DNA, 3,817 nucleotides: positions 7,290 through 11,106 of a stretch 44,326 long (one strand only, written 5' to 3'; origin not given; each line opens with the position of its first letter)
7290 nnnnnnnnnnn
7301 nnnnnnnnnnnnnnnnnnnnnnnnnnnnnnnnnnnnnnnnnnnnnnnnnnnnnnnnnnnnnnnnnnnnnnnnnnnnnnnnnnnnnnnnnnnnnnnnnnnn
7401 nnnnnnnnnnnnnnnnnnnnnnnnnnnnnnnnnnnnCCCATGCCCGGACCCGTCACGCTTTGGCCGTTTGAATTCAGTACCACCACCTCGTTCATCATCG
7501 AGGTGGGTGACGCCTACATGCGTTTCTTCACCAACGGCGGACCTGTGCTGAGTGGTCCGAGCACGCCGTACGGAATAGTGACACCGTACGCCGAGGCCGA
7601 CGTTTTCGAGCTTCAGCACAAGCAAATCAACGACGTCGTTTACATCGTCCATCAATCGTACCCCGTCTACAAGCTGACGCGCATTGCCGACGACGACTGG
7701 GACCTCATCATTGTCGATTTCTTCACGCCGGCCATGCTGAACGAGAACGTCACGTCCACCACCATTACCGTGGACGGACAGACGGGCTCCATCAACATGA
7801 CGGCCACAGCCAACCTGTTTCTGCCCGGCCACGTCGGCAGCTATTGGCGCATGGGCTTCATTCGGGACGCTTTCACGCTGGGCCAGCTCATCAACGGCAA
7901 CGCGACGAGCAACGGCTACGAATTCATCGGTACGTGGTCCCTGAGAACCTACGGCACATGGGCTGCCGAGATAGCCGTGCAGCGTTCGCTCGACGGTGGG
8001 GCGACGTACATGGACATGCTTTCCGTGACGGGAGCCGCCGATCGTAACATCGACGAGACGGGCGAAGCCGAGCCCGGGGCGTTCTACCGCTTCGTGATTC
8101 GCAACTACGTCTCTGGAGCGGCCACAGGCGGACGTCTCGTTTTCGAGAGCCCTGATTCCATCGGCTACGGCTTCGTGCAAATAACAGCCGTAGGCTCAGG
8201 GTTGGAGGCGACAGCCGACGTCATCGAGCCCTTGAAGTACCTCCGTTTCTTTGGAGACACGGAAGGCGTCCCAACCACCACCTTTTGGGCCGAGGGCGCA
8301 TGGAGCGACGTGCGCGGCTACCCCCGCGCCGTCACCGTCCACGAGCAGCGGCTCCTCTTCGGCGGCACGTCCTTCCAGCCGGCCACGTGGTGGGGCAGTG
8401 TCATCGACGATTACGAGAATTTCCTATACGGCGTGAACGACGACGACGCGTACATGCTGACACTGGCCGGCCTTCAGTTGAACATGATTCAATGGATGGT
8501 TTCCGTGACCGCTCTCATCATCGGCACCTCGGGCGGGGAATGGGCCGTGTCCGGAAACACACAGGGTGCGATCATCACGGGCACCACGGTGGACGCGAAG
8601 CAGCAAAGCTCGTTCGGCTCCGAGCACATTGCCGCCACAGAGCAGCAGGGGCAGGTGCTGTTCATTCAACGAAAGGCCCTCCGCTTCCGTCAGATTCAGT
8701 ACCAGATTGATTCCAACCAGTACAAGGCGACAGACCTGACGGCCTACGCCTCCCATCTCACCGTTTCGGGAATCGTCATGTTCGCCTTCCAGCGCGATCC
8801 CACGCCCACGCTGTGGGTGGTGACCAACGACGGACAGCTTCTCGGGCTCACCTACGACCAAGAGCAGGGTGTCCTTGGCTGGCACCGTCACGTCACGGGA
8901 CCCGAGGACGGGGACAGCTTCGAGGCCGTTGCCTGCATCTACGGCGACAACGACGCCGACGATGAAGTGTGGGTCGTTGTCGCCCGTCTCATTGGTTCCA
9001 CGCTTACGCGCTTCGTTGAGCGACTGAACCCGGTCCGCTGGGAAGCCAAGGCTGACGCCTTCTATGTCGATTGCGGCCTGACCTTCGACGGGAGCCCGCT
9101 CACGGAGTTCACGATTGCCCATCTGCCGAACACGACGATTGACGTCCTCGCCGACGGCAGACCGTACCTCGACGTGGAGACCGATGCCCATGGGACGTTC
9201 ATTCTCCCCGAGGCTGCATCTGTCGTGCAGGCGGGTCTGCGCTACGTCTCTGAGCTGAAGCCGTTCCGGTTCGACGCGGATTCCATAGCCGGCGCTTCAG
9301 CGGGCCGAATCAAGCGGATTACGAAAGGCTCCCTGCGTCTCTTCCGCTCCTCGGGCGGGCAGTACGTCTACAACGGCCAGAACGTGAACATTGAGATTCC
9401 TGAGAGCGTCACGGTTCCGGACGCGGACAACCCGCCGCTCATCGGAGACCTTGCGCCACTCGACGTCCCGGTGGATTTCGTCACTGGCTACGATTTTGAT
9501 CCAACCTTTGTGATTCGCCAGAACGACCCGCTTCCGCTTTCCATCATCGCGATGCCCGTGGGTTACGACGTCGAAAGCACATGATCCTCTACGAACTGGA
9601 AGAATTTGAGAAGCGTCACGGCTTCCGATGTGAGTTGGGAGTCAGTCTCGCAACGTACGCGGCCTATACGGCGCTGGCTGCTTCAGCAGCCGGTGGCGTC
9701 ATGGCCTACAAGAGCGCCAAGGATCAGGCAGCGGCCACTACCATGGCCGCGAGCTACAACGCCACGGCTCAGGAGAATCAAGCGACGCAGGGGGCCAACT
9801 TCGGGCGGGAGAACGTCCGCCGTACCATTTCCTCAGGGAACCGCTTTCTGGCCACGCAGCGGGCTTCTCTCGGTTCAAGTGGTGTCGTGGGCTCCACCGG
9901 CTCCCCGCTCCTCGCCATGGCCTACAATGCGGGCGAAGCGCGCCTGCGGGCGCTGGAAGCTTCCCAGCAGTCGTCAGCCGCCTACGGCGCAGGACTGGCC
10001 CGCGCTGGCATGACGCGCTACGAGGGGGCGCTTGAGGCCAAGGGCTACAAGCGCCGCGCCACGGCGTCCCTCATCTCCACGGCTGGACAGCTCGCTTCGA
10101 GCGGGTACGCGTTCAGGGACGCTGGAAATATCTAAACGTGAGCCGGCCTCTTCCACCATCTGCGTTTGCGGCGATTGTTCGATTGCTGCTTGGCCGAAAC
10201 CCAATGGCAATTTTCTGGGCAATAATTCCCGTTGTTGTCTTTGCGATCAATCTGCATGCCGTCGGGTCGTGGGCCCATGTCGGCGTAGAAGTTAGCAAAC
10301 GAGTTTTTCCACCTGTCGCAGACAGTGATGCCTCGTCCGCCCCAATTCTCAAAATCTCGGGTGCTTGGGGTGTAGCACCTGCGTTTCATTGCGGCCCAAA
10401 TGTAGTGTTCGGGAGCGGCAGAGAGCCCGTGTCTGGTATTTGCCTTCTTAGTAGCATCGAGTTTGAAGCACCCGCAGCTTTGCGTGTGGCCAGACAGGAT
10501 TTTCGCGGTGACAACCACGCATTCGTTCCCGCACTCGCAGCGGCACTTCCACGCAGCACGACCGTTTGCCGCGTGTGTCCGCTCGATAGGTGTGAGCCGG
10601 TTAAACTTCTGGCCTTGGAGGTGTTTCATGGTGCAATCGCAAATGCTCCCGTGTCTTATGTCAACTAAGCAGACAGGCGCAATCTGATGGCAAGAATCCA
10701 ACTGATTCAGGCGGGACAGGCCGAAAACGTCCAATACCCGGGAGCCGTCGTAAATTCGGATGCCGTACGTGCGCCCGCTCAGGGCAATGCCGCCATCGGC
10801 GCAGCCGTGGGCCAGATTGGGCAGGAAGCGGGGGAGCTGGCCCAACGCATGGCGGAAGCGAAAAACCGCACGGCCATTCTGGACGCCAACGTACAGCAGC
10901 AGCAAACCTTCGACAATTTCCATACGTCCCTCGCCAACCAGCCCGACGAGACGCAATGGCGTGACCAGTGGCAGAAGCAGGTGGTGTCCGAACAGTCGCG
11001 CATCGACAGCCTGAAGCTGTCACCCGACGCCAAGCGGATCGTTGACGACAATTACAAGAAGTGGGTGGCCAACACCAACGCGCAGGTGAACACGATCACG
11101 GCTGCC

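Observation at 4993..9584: T7-type nozzle gene split into modules: N-terminal module present twice, nozzle body lacking it and following in frame after TAA-CCC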

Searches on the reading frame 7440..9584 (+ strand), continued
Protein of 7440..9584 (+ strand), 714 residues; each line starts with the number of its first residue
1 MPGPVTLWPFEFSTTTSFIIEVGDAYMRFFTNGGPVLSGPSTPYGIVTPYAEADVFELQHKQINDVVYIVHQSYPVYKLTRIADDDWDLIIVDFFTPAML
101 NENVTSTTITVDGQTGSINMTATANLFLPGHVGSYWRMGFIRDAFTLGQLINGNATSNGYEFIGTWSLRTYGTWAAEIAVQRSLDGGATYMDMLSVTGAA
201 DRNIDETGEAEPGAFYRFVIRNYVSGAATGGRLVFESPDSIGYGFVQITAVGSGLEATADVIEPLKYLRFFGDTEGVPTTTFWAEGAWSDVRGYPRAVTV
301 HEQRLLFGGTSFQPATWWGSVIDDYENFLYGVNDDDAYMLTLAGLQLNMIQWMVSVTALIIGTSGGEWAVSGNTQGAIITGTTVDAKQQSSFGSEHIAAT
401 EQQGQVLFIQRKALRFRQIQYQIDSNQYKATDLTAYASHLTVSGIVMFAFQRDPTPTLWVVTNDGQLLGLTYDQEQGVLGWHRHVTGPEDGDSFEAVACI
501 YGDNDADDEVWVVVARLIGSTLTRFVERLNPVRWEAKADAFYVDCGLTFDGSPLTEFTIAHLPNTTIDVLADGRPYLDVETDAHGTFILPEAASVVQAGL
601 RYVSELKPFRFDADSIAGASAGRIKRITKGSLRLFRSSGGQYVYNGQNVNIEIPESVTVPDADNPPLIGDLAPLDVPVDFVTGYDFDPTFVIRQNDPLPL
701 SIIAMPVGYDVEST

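Call 59: find_encoding_contigs(protein=P0028, flank=5000, max_places=1)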
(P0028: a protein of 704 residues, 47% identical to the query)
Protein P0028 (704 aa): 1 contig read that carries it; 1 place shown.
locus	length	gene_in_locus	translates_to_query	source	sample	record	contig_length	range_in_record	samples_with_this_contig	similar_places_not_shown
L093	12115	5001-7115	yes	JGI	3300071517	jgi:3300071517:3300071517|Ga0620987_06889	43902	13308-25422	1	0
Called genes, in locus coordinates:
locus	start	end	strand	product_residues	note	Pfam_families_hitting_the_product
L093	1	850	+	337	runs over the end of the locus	-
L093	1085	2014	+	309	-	PF19821:Phage_capsid_2, PF25209:Phage_capsid_4 (faint)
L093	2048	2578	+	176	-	-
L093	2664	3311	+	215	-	-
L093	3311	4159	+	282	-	-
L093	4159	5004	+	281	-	-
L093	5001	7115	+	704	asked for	-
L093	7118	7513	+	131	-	-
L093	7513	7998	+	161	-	-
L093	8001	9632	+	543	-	-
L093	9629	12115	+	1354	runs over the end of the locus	-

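Call 60: find_encoding_contigs(protein=P0046, flank=5000, max_places=1)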
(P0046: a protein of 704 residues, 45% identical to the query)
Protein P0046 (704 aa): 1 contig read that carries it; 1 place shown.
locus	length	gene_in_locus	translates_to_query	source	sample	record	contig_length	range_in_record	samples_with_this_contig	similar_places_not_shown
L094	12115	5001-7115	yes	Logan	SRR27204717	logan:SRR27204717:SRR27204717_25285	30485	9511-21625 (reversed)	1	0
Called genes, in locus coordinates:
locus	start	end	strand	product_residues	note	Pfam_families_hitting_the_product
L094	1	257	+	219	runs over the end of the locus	-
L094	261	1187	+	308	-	-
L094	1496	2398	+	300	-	PF19821:Phage_capsid_2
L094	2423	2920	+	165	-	-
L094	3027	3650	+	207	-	-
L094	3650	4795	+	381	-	-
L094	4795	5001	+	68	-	-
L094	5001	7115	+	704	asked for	-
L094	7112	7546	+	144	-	-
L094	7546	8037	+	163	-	-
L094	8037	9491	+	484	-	-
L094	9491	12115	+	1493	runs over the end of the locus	-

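Call 61: find_encoding_contigs(protein=P0052, flank=5000, max_places=1)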
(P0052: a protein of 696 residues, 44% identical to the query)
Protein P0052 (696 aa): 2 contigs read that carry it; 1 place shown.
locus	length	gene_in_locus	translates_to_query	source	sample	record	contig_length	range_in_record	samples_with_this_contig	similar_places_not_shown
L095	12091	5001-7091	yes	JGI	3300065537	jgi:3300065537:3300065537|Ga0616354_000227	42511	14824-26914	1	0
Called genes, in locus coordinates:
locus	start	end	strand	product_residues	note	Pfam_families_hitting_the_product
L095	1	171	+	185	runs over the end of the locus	-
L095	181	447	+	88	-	-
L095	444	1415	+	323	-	-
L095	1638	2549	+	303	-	PF19821:Phage_capsid_2, PF25209:Phage_capsid_4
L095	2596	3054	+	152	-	-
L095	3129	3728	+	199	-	-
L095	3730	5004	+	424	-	PF17164:DUF5122 (faint)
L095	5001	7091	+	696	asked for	-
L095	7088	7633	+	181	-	PF13469:Sulfotransfer_3 (faint)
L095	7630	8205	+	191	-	PF00285:Citrate_synt (weak)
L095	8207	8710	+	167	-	-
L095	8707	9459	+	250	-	-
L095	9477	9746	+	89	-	-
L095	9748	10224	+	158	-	PF00072:Response_reg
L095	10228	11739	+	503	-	-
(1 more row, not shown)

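Call 89: find_encoding_contigs(protein=P0077, flank=5000, max_places=1)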
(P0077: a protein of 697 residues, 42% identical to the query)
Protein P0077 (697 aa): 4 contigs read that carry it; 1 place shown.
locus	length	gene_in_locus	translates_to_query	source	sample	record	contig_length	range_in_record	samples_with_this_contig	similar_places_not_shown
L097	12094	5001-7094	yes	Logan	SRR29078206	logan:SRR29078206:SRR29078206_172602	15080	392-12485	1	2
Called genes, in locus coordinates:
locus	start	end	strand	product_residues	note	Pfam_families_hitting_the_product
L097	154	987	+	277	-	-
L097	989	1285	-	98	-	-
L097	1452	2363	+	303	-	PF19821:Phage_capsid_2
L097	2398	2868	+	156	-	-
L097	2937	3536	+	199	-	-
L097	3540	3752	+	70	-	-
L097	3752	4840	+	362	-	-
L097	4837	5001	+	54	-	-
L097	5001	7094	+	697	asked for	-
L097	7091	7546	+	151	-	-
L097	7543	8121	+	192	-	-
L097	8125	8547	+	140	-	-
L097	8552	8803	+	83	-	-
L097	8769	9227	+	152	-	-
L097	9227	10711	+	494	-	-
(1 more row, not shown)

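Call 90: find_encoding_contigs(protein=P0035, flank=5000, max_places=1)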
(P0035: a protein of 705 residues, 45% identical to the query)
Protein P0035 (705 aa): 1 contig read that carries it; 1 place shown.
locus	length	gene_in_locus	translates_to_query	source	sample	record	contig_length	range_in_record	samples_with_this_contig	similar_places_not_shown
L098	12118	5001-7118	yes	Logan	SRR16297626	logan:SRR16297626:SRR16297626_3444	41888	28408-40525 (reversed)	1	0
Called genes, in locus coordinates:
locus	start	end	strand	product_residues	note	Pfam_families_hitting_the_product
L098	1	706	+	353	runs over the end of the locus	-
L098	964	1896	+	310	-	PF19821:Phage_capsid_2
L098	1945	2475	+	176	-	-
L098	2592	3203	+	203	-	-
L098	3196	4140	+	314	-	-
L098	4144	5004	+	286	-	-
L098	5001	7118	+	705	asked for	-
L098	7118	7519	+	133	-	-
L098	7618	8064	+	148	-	-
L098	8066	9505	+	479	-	-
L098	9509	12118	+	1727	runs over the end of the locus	-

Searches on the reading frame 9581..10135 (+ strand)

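Call 6: search_protein_families(library=pfam, proteins=[window:9581-10135:+], max_evalue=0.1)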
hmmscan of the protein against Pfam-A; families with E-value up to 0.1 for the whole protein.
window:9581-10135:+ (184 aa): 0 families

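Call 7: search_protein_families(library=phrogs, proteins=[window:9581-10135:+], max_evalue=0.01)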
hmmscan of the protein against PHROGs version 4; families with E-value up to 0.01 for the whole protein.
window:9581-10135:+ (184 aa): 1 family
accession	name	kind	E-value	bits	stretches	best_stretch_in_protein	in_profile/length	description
phrog_418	-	head and packaging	2.8e-10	41.5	1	30-178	8-156/166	internal virion protein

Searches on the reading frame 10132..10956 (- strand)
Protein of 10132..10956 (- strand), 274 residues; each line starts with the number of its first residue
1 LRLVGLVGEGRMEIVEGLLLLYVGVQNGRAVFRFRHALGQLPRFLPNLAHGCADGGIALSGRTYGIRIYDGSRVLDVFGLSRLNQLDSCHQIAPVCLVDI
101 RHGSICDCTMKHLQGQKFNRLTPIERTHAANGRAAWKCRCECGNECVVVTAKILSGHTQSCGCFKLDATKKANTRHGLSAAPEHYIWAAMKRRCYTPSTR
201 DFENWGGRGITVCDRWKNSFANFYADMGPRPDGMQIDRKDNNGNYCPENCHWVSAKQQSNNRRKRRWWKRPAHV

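Call 37: search_protein_families(library=phrogs, proteins=[window:10132-10956:-], max_evalue=0.001)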
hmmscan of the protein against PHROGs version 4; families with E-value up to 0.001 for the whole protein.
window:10132-10956:- (274 aa): 9 families
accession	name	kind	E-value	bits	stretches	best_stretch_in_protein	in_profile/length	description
phrog_374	-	DNA, RNA and nucleotide metabolism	2.6e-63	215.8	1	109-267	193-357/617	HNH endonuclease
phrog_3377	-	DNA, RNA and nucleotide metabolism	6e-38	131.7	1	173-266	4-98/196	HNH endonuclease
phrog_8790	-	DNA, RNA and nucleotide metabolism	4e-36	126.2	1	168-268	10-109/241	restriction endonuclease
phrog_2081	-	DNA, RNA and nucleotide metabolism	1.2e-26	94.8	1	169-267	90-200/433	HNH endonuclease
phrog_953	-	DNA, RNA and nucleotide metabolism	2.4e-16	61.1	1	167-261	206-304/420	HNH endonuclease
phrog_4578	-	DNA, RNA and nucleotide metabolism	1.2e-06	29.5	1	225-265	21-62/130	HNH endonuclease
phrog_22195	-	unknown function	4.5e-06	27.5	1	110-171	7-65/148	-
phrog_27240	-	unknown function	0.00038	21.8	1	114-172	8-64/132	-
phrog_18493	-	unknown function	0.0006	20.9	1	94-159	40-104/136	-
